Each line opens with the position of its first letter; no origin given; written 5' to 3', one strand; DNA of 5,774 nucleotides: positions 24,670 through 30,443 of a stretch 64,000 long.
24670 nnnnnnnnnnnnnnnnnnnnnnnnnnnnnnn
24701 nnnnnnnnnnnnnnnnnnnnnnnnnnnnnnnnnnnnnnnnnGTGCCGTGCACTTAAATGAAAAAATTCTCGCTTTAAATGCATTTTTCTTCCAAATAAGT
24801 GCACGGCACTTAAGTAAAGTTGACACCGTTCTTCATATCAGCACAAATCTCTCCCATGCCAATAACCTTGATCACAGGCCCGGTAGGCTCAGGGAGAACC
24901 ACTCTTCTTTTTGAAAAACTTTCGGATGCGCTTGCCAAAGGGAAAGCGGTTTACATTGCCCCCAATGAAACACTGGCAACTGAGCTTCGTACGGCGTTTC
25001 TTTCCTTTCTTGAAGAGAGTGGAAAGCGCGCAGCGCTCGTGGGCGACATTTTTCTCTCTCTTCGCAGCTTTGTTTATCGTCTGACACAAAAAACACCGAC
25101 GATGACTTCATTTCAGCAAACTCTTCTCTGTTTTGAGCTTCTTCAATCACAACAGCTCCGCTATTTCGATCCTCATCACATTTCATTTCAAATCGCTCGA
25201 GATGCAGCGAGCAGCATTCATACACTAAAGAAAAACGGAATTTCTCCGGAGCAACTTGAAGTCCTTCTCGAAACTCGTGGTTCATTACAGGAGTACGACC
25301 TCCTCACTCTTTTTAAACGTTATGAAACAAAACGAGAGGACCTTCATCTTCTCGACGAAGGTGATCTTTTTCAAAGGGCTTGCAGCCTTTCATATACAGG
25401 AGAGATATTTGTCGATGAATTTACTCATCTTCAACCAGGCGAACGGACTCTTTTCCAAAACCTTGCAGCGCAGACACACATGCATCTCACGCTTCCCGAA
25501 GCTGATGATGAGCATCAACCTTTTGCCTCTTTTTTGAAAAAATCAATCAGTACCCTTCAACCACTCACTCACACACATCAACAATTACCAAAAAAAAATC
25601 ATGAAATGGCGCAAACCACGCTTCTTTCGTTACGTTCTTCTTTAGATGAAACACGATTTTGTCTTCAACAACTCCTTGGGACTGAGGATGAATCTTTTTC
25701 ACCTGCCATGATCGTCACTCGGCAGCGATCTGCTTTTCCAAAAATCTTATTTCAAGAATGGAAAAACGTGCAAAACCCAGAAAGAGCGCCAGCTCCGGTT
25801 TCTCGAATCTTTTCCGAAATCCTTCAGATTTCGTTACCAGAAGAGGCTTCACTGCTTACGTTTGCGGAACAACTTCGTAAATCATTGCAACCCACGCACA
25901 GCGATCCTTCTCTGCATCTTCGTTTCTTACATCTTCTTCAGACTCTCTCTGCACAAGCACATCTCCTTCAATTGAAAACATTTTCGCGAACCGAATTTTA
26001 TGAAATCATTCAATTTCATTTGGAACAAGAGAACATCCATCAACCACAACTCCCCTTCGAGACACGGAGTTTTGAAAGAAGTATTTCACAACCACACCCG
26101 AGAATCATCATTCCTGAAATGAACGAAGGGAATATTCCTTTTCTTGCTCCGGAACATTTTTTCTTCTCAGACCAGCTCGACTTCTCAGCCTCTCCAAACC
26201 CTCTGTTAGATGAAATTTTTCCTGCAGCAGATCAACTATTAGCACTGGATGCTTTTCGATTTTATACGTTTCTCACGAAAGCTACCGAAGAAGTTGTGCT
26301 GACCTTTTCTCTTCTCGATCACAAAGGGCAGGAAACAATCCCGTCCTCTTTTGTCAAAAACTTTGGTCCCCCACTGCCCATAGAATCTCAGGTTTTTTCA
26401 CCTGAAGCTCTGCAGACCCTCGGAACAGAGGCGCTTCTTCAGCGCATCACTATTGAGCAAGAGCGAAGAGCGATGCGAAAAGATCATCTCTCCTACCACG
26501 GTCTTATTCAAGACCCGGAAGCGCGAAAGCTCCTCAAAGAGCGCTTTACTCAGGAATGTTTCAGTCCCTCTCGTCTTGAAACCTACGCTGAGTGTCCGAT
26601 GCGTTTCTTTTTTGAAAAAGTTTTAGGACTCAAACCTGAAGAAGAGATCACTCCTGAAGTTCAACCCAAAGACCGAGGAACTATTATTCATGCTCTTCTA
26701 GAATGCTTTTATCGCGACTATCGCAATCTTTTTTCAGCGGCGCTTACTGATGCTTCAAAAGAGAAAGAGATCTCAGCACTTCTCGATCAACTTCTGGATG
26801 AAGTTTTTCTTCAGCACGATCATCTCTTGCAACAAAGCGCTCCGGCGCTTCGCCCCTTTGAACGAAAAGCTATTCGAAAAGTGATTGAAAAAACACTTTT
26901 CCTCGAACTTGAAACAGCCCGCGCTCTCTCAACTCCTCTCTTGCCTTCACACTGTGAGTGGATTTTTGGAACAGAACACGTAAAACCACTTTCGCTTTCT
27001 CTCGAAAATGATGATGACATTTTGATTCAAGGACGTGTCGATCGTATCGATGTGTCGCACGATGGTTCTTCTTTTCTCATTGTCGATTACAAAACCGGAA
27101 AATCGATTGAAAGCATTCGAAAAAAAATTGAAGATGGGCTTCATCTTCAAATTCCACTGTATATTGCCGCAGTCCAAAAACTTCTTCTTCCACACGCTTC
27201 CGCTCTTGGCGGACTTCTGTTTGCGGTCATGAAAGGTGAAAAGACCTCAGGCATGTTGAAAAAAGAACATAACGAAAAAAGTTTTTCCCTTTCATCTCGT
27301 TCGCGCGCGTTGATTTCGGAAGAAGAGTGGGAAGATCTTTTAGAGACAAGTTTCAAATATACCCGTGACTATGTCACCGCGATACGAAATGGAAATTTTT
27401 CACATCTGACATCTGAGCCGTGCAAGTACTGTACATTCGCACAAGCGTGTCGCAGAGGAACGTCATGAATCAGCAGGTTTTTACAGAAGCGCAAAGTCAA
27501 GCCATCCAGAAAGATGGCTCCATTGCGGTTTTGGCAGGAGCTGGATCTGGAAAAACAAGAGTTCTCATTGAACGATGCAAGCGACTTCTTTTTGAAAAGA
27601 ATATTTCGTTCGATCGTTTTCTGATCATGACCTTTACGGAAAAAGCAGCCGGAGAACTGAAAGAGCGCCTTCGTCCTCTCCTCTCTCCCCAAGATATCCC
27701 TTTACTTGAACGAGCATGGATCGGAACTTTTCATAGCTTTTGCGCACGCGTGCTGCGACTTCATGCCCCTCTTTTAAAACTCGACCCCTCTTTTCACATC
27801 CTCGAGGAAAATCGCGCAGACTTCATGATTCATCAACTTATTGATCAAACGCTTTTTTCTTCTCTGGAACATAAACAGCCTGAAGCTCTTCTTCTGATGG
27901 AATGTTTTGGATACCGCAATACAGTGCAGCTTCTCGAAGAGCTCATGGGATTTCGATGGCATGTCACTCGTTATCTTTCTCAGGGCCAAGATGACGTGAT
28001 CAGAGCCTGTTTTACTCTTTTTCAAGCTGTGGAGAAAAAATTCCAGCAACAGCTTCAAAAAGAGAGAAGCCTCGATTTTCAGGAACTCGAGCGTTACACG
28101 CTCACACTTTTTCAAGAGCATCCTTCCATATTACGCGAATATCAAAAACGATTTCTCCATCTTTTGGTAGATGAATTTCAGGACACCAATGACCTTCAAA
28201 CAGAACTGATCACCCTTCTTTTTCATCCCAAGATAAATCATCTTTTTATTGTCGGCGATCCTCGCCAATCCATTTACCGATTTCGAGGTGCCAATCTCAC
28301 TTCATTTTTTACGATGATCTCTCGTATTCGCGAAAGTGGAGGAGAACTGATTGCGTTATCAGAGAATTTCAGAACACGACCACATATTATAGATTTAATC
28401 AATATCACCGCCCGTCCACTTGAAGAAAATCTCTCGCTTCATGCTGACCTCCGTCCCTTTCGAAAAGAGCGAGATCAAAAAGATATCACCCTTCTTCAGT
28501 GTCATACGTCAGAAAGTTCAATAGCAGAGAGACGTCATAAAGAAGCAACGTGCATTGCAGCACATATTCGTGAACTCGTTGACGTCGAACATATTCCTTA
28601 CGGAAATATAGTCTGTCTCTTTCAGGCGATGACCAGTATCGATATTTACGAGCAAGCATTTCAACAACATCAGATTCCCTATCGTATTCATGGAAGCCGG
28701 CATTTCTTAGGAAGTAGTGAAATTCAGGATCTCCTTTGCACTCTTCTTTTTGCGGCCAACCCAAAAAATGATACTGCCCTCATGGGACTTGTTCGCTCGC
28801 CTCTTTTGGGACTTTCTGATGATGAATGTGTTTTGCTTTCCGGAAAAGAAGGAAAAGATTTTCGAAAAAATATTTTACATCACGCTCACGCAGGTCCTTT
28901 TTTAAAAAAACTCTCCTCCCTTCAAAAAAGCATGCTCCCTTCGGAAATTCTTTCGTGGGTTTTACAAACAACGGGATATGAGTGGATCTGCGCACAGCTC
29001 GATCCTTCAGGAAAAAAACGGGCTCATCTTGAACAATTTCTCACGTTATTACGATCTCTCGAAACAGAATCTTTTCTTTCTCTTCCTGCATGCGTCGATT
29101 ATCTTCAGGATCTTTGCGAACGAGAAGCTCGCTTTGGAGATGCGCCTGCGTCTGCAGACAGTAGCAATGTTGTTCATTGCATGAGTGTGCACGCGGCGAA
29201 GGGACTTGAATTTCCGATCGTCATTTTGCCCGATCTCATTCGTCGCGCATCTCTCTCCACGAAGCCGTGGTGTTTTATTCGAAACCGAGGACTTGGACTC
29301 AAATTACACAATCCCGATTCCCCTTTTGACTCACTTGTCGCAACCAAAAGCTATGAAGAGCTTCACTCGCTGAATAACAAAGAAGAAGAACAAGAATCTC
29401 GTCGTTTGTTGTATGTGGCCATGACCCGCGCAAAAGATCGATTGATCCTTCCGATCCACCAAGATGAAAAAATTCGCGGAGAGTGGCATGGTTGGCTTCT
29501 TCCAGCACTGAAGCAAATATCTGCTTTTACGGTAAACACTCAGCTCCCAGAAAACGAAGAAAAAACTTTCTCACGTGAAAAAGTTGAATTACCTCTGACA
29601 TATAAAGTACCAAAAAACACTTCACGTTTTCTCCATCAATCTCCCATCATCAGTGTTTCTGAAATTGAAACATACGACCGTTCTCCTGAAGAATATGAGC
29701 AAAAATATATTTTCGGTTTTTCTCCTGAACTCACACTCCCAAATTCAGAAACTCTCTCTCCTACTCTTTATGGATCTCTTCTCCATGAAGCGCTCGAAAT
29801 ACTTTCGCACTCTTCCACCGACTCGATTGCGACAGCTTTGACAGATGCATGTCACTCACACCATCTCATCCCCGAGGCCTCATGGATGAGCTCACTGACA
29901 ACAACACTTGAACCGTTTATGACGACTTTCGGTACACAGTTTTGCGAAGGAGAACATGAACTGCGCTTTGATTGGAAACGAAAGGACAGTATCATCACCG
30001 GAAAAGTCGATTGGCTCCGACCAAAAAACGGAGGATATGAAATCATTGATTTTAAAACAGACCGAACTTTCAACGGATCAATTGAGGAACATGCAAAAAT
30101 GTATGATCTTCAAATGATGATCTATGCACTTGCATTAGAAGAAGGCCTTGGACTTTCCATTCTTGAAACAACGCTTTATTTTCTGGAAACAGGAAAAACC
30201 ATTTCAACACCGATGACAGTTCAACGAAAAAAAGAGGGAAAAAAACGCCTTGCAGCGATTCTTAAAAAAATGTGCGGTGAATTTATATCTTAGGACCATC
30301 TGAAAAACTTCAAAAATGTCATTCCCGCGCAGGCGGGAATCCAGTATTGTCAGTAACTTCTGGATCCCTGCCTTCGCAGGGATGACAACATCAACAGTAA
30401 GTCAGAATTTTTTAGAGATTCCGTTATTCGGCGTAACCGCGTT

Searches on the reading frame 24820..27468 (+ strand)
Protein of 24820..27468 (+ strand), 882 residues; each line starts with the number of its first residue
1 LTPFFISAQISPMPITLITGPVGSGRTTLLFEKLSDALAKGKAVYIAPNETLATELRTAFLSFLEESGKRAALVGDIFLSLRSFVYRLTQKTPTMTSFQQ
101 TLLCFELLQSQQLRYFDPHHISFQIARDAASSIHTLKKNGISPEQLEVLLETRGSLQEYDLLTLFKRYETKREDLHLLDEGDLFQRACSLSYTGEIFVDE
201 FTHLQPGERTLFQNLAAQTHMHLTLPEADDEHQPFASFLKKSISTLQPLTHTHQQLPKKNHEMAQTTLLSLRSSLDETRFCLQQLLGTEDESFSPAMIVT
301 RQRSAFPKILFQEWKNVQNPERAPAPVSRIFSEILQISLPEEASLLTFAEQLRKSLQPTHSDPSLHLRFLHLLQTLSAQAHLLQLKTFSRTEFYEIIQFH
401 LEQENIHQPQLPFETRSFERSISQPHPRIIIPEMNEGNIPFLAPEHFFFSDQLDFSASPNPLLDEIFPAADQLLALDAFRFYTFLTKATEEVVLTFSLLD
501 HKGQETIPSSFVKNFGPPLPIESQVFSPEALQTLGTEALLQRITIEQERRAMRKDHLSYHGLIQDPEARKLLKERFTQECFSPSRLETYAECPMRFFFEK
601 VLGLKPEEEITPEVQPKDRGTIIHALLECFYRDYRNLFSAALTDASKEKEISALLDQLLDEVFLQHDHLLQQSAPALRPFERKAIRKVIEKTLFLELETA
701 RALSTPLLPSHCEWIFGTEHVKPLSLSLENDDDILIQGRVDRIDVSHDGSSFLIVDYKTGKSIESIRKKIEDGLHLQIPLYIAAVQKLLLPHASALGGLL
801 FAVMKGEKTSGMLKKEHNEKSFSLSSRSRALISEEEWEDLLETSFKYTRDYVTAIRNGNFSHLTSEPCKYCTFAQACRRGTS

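Call 77: search_protein_families(library=pfam, proteins=[window:24820-27468:+], max_evalue=0.00001)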
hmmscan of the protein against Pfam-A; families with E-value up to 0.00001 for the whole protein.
window:24820-27468:+ (882 aa): 1 family
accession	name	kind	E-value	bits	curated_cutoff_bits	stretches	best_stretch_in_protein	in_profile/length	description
PF12705.13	PDDEXK_1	-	7.6e-42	144.4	22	1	581-878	2-247/247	PD-(D/E)XK nuclease superfamily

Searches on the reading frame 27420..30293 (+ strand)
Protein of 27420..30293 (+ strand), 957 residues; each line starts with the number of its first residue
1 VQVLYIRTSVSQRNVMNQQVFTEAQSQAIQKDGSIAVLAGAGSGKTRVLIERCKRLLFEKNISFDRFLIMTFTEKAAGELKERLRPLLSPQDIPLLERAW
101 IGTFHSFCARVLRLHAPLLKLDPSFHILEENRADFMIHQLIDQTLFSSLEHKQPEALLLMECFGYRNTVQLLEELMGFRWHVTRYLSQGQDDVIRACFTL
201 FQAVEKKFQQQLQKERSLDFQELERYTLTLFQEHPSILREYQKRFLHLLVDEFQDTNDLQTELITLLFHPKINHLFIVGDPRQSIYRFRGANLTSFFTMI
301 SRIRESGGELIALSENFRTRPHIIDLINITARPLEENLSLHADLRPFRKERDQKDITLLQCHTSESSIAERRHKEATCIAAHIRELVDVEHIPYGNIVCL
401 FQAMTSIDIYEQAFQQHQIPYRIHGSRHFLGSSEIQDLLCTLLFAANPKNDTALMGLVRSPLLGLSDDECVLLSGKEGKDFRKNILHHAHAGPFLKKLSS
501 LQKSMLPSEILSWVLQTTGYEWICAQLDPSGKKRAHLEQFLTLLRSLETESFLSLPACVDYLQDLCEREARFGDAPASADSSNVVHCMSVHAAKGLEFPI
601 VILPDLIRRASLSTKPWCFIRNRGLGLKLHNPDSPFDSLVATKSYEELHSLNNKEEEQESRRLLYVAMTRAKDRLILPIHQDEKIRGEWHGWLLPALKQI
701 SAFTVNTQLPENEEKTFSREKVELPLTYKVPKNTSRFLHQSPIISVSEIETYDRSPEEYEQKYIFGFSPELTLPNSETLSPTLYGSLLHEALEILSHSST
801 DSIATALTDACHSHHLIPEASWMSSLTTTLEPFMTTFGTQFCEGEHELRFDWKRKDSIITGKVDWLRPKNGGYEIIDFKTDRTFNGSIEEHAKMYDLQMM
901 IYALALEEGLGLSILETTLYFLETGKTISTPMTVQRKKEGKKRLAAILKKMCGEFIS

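Call 77: search_protein_families(library=pfam, proteins=[window:27420-30293:+], max_evalue=0.00001)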
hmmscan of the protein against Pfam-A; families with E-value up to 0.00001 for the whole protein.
window:27420-30293:+ (957 aa): 6 families
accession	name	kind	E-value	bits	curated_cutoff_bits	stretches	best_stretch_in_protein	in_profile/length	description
PF00580.27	UvrD-helicase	-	1.8e-64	218.5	23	1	22-299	2-266/271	UvrD/REP helicase N-terminal domain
PF13361.12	UvrD_C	-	8.5e-29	101.5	25.6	2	533-680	237-348/350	UvrD-like helicase C-terminal domain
PF13245.12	AAA_19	-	7.4e-20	71.9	25.1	1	25-289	5-134/134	AAA domain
PF12705.13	PDDEXK_1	-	1.5e-18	68.1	22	1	744-948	2-214/247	PD-(D/E)XK nuclease superfamily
PF13538.12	UvrD_C_2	-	8.2e-12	45.2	27.4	0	656-677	30-51/52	UvrD-like helicase C-terminal domain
PF01443.25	Viral_helicase1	-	1.8e-06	28.3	21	0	652-676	201-225/228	Viral superfamily 1 RNA helicase core domain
